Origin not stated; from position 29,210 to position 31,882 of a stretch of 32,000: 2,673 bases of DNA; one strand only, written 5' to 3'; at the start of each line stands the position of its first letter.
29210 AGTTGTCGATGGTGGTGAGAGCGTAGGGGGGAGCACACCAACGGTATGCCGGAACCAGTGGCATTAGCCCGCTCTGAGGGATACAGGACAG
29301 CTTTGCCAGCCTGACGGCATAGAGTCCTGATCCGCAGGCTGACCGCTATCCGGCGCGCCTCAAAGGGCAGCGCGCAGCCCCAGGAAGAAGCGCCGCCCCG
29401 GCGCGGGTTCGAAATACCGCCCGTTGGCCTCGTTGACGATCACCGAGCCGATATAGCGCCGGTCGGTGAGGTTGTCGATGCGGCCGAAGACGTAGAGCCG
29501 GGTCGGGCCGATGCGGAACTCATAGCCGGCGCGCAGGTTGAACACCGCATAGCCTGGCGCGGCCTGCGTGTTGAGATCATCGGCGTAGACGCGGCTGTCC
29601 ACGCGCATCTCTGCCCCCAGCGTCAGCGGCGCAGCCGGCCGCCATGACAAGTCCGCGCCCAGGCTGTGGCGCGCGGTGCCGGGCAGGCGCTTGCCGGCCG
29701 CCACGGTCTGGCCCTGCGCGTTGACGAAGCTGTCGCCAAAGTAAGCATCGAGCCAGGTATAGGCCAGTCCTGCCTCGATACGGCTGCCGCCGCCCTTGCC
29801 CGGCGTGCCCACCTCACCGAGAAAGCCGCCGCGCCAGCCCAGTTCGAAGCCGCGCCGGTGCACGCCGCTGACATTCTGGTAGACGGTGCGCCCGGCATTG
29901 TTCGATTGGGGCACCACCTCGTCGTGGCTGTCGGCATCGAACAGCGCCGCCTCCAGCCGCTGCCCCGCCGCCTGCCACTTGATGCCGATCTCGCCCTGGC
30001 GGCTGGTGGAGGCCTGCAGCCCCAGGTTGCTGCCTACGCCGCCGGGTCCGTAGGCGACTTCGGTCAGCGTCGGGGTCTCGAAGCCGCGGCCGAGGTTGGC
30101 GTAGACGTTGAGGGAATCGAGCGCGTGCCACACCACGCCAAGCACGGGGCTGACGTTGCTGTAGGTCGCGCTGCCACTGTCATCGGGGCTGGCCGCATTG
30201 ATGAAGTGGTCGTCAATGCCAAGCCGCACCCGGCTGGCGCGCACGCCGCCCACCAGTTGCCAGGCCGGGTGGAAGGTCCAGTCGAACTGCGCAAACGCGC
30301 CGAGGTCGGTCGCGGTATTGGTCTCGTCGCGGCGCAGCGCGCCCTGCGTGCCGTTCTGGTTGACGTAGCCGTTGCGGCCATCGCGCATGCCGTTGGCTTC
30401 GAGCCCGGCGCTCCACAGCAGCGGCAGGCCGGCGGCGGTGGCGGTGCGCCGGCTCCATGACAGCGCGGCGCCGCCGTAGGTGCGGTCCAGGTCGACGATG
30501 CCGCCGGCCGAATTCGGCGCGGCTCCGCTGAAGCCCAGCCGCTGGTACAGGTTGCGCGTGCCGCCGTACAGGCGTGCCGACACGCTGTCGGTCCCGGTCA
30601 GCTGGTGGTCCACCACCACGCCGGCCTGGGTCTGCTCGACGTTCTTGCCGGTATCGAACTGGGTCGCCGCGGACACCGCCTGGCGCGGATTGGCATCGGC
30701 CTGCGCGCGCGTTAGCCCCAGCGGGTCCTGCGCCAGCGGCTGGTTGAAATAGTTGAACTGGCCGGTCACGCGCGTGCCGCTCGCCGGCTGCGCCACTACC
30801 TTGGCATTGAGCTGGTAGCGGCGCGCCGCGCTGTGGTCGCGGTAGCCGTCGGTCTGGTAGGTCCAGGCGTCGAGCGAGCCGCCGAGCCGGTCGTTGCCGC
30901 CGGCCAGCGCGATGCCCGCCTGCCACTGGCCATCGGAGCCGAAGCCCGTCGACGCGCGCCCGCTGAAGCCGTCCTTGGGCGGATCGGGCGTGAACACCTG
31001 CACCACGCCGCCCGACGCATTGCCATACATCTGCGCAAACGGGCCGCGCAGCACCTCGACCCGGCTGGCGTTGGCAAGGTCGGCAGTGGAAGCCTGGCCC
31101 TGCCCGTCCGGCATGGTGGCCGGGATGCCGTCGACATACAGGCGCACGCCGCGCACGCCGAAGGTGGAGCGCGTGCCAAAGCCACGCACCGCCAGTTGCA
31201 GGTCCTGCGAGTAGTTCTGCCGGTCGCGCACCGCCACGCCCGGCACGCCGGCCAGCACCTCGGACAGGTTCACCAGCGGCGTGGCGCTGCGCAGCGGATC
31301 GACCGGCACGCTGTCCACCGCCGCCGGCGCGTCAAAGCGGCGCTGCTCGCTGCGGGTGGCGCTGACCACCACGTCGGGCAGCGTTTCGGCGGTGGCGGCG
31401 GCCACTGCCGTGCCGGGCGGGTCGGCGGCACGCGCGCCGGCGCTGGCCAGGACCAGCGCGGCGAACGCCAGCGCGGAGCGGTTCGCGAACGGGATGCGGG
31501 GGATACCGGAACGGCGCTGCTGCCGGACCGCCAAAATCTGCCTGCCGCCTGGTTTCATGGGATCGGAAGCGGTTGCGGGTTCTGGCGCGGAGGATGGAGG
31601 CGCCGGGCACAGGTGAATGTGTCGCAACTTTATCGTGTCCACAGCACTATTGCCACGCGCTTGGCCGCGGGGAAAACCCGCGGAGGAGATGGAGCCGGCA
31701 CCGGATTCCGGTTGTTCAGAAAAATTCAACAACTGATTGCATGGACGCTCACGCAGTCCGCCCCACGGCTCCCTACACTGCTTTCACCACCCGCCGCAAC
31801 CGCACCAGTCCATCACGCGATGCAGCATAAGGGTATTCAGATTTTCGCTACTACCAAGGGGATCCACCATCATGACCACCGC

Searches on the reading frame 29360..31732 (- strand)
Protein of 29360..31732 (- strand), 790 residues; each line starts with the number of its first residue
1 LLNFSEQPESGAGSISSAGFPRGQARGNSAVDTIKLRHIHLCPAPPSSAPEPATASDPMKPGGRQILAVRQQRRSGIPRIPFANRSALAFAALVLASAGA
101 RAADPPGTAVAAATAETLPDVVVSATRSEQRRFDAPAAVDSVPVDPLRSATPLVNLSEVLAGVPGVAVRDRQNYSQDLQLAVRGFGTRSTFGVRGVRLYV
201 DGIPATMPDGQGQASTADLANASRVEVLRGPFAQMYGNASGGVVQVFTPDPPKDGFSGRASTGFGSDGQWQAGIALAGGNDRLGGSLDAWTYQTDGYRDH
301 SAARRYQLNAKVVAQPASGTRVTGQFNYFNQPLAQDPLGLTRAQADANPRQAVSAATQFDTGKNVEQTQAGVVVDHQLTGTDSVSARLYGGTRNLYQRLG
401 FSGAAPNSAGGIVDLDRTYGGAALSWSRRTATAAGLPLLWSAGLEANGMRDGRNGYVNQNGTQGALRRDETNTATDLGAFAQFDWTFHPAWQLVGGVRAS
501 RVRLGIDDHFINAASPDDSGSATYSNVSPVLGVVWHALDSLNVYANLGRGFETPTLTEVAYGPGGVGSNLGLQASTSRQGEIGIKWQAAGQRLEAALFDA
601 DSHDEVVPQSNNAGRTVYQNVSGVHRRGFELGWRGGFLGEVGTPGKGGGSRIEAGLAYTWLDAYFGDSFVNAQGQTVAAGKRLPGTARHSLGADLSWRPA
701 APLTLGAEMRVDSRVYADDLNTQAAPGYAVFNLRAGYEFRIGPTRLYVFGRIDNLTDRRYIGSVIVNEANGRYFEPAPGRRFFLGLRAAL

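Call 19: search_protein_families(library=pfam, proteins=[window:29360-31732:-], max_evalue=0.001)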
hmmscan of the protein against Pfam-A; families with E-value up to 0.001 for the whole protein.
window:29360-31732:- (790 aa): 2 families
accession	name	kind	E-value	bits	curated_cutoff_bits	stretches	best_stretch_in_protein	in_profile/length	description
PF00593.30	TonB_dep_Rec_b-barrel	-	6.5e-49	168.4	27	1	315-755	10-436/436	TonB dependent receptor-like, beta-barrel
PF07715.20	Plug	-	8.4e-18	65.3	23.9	1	133-243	3-107/107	TonB-dependent Receptor Plug Domain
